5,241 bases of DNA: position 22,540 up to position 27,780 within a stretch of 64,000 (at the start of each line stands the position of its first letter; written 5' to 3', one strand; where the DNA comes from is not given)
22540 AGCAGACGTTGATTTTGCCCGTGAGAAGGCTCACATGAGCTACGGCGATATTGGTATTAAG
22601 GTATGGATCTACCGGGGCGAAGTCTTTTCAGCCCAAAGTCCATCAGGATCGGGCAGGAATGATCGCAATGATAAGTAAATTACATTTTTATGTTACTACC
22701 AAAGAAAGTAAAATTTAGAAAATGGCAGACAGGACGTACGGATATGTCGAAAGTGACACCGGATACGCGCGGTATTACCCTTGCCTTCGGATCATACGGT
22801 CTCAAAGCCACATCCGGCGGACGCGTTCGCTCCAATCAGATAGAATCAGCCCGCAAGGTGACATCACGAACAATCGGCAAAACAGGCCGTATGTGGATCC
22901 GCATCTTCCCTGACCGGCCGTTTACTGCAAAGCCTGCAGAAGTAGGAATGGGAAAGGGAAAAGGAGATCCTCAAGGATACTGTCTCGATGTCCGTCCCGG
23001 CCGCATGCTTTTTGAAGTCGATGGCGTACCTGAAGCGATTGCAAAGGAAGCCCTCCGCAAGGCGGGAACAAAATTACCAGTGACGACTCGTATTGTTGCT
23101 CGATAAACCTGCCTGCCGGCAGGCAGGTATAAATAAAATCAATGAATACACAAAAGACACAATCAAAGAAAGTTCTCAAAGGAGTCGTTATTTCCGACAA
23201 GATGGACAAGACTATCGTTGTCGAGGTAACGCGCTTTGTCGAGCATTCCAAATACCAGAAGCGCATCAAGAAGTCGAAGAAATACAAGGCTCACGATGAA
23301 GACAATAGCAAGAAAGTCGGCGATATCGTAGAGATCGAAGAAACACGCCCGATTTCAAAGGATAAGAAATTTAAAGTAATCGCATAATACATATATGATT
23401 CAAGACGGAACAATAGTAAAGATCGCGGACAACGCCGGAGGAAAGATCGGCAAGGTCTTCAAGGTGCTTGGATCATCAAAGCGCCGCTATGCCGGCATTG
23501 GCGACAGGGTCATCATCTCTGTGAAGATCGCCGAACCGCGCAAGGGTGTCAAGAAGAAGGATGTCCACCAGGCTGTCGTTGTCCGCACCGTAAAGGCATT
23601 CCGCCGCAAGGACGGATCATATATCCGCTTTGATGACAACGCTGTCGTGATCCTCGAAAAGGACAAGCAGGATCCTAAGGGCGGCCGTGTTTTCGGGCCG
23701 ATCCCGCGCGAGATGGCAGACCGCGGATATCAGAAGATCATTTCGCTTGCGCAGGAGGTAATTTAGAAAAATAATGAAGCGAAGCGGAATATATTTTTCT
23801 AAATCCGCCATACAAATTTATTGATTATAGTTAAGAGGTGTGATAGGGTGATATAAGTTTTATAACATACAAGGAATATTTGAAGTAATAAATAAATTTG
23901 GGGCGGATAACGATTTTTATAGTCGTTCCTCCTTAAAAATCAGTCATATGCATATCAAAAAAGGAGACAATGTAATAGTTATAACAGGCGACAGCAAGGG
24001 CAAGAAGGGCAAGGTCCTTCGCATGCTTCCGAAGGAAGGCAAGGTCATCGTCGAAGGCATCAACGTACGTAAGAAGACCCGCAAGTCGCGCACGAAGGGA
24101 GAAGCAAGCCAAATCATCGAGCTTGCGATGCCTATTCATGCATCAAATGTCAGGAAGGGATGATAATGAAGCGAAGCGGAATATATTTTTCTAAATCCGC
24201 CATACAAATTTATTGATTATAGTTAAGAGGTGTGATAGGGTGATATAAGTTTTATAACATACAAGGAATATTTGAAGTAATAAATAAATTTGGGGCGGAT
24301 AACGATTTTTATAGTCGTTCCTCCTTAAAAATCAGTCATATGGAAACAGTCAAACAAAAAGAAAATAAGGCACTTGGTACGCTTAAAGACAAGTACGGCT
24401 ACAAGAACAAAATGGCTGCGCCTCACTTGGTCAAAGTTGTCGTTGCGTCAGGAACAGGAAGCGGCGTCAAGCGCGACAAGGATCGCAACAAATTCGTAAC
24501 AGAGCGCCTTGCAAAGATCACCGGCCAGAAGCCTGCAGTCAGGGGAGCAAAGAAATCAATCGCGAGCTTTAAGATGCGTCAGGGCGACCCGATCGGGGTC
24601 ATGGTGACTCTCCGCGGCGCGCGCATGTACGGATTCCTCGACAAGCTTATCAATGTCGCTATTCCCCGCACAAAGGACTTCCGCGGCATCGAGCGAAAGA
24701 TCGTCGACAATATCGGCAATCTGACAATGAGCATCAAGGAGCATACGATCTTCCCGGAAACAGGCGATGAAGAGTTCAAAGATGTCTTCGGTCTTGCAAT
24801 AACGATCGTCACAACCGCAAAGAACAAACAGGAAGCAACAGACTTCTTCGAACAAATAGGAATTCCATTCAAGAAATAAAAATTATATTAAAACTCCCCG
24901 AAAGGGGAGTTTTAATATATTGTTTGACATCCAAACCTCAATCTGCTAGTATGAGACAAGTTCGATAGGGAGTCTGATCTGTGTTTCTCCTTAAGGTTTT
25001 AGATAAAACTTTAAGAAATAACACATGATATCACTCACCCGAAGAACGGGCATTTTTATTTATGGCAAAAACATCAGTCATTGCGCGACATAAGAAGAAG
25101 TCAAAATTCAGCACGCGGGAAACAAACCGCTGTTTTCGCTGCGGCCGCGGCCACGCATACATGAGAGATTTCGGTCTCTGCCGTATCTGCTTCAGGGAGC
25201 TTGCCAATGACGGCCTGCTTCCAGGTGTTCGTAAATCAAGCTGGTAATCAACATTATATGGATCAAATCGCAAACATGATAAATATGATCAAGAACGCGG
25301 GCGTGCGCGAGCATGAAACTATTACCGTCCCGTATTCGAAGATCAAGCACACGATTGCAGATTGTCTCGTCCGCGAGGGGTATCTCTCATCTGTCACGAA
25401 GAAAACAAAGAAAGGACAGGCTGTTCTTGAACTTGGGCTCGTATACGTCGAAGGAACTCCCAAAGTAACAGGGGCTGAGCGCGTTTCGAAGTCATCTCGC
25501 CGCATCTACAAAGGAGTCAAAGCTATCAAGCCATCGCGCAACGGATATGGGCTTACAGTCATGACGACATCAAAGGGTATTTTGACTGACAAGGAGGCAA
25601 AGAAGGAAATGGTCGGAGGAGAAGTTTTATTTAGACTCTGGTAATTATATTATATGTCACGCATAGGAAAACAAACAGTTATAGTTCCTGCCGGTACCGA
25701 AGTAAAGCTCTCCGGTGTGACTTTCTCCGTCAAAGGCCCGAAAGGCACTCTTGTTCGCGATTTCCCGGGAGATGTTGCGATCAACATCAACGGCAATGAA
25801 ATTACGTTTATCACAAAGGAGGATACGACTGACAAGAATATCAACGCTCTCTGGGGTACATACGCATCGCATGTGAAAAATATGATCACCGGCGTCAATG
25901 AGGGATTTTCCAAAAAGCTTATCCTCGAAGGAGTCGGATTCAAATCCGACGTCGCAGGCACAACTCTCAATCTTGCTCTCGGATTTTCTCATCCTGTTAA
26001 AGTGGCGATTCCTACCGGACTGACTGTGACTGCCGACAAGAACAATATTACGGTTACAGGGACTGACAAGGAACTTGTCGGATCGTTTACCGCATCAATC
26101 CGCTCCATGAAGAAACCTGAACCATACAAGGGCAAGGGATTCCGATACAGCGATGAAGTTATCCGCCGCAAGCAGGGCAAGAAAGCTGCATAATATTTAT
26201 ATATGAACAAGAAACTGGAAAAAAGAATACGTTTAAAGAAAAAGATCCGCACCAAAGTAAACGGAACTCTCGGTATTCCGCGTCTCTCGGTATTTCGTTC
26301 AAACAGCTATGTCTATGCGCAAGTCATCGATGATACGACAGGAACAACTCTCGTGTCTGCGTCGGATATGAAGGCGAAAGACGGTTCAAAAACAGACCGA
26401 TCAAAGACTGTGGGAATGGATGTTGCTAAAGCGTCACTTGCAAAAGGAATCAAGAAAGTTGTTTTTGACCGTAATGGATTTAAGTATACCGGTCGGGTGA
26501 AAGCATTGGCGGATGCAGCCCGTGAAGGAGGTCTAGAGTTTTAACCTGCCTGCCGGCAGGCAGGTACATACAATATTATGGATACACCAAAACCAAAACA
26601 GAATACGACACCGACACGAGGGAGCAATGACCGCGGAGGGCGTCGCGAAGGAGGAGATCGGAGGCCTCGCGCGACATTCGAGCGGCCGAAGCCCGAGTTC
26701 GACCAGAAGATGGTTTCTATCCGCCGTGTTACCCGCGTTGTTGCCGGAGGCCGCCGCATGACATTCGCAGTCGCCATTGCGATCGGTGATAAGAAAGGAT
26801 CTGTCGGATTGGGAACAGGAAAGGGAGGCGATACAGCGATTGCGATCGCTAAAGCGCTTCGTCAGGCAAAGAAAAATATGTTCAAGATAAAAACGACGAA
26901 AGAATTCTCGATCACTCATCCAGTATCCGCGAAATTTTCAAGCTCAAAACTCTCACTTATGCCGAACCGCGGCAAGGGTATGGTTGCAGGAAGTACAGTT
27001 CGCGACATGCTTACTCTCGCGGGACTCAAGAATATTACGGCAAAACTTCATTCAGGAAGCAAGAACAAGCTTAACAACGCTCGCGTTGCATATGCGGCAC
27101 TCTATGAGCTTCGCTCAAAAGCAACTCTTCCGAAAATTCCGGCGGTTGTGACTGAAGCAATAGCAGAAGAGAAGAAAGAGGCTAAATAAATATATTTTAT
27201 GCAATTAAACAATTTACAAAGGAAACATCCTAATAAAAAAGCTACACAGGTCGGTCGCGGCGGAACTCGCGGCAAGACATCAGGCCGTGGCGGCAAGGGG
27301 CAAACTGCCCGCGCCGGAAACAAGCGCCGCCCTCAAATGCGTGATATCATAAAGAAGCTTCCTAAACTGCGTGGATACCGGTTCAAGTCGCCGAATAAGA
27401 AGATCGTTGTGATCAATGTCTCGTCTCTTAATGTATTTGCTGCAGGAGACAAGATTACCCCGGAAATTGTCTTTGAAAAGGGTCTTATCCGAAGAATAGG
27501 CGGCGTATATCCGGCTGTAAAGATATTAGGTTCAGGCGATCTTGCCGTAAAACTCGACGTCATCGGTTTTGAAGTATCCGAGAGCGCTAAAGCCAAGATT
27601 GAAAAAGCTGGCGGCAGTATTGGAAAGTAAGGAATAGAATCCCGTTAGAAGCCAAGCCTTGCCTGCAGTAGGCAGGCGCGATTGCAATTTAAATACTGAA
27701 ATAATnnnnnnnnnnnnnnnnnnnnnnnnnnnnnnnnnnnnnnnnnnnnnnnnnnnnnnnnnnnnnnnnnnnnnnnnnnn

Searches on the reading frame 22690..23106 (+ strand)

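Call 11: search_protein_families(library=pfam, proteins=[window:22690-23106:+])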
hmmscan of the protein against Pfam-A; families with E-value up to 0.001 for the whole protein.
window:22690-23106:+ (138 aa): 1 family
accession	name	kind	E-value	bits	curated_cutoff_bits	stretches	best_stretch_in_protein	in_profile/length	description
PF00252.24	Ribosomal_L16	-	1.8e-41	141.6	27.9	1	4-136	1-132/132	Ribosomal protein L16p/L10e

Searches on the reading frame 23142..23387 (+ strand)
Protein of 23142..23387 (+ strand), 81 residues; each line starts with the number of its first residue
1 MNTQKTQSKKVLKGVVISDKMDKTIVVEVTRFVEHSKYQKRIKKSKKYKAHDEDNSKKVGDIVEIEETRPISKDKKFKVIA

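Call 11: search_protein_families(library=pfam, proteins=[window:23142-23387:+])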
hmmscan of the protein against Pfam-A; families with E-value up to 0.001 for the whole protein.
window:23142-23387:+ (81 aa): 1 family
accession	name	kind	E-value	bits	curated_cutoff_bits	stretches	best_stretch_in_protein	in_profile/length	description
PF00366.26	Ribosomal_S17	-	5.4e-31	106.9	25.9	1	14-80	1-67/68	Ribosomal protein S17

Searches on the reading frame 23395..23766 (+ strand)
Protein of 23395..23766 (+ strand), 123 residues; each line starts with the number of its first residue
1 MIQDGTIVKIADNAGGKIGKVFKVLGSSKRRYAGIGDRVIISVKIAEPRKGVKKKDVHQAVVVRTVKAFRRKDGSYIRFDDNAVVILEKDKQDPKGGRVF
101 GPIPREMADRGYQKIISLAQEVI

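Call 11: search_protein_families(library=pfam, proteins=[window:23395-23766:+])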
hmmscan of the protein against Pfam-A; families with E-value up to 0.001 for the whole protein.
window:23395-23766:+ (123 aa): 1 family
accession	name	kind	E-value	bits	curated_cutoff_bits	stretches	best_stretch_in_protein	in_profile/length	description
PF00238.24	Ribosomal_L14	-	2e-44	150.9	23.6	1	1-123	1-122/122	Ribosomal protein L14p/L23e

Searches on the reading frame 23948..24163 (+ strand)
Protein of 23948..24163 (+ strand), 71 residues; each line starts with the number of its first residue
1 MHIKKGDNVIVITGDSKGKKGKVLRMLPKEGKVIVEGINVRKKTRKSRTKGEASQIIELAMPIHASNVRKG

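Call 11: search_protein_families(library=pfam, proteins=[window:23948-24163:+])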
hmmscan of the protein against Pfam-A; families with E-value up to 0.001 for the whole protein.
window:23948-24163:+ (71 aa): 4 families
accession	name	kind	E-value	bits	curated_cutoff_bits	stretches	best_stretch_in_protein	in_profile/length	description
PF00467.35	KOW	-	1.1e-06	28.6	22.3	1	5-36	1-32/32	KOW motif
PF17136.10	ribosomal_L24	-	8.5e-06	26.4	27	1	38-68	1-31/65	Ribosomal proteins 50S L24/mitochondrial 39S L24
PF22682.2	Ribosomal_uL24m-like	-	6.6e-05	23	29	1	4-69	2-69/223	Large ribosomal subunit protein uL24m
PF23284.2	KOW2_Spt5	-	0.0003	21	28.9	1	5-26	1-22/50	Transcription elongation factor SPT5, second KOW domain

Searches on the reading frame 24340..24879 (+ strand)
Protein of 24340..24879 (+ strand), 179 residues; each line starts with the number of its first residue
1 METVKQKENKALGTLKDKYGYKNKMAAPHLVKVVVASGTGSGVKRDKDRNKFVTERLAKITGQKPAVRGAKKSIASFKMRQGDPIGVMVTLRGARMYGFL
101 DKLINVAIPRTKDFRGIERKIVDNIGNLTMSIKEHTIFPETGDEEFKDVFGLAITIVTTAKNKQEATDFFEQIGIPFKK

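Call 11: search_protein_families(library=pfam, proteins=[window:24340-24879:+])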
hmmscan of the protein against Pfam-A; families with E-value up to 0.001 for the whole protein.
window:24340-24879:+ (179 aa): 2 families
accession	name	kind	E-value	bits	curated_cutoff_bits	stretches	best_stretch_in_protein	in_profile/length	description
PF00673.26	Ribosomal_L5_C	-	7.8e-30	103.3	27.8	1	84-177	1-94/94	ribosomal L5P family C-terminus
PF00281.24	Ribosomal_L5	-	2.6e-14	53.7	34.9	1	23-80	1-57/57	Ribosomal protein L5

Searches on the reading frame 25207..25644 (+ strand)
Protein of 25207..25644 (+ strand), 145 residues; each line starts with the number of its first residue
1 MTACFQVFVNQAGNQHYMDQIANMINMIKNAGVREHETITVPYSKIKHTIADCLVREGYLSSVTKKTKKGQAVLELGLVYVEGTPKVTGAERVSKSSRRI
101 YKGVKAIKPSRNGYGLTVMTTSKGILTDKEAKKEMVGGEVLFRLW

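Call 11: search_protein_families(library=pfam, proteins=[window:25207-25644:+])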
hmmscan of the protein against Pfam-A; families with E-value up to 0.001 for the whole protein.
window:25207-25644:+ (145 aa): 1 family
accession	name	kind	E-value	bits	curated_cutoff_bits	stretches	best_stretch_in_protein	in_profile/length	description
PF00410.24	Ribosomal_S8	-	1.1e-34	119.5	24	1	19-145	1-126/126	Ribosomal protein S8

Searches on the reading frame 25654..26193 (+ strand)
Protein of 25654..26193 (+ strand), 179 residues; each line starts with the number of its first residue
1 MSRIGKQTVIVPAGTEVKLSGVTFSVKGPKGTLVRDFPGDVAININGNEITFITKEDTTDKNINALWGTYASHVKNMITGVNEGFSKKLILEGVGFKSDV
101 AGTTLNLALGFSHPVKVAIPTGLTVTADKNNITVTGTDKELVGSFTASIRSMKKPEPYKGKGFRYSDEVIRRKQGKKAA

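Call 11: search_protein_families(library=pfam, proteins=[window:25654-26193:+])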
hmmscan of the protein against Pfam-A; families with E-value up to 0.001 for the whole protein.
window:25654-26193:+ (179 aa): 1 family
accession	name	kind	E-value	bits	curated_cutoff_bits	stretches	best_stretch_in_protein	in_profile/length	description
PF00347.28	Ribosomal_L6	-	6.2e-35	120.3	27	2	11-84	1-80/80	Ribosomal protein L6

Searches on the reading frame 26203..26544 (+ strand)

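Call 11: search_protein_families(library=pfam, proteins=[window:26203-26544:+])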
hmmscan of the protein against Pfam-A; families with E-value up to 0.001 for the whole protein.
window:26203-26544:+ (113 aa): 1 family
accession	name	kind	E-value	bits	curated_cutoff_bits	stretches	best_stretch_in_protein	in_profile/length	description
PF00861.27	Ribosomal_L18p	-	1.4e-38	132.2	27.8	1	3-113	2-116/116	Ribosomal L18 of archaea, bacteria, mitoch. and chloroplast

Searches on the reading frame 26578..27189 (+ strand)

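Call 11: search_protein_families(library=pfam, proteins=[window:26578-27189:+])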
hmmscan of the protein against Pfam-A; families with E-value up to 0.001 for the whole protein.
window:26578-27189:+ (203 aa): 2 families
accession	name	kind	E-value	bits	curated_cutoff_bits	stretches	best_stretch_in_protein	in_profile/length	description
PF00333.26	Ribosomal_S5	-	6.1e-20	71.4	27.1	1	41-105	1-65/65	Ribosomal protein S5, N-terminal domain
PF03719.21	Ribosomal_S5_C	-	2.4e-13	49.8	21.5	1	118-182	1-65/71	Ribosomal protein S5, C-terminal domain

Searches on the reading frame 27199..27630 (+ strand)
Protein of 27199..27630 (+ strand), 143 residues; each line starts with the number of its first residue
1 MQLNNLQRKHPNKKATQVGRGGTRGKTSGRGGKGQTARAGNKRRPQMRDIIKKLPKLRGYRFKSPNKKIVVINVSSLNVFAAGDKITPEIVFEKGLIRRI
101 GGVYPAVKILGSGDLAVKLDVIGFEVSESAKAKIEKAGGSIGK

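Call 12: search_protein_families(library=pfam, proteins=[window:27199-27630:+])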
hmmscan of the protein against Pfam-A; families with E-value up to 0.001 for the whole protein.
window:27199-27630:+ (143 aa): 1 family
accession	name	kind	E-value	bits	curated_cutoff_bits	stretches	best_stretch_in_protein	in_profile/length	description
PF00828.25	Ribosomal_L27A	-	1.7e-13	51.2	21.5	1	71-141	1-71/72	Ribosomal proteins 50S-L15, 50S-L18e, 60S-L27A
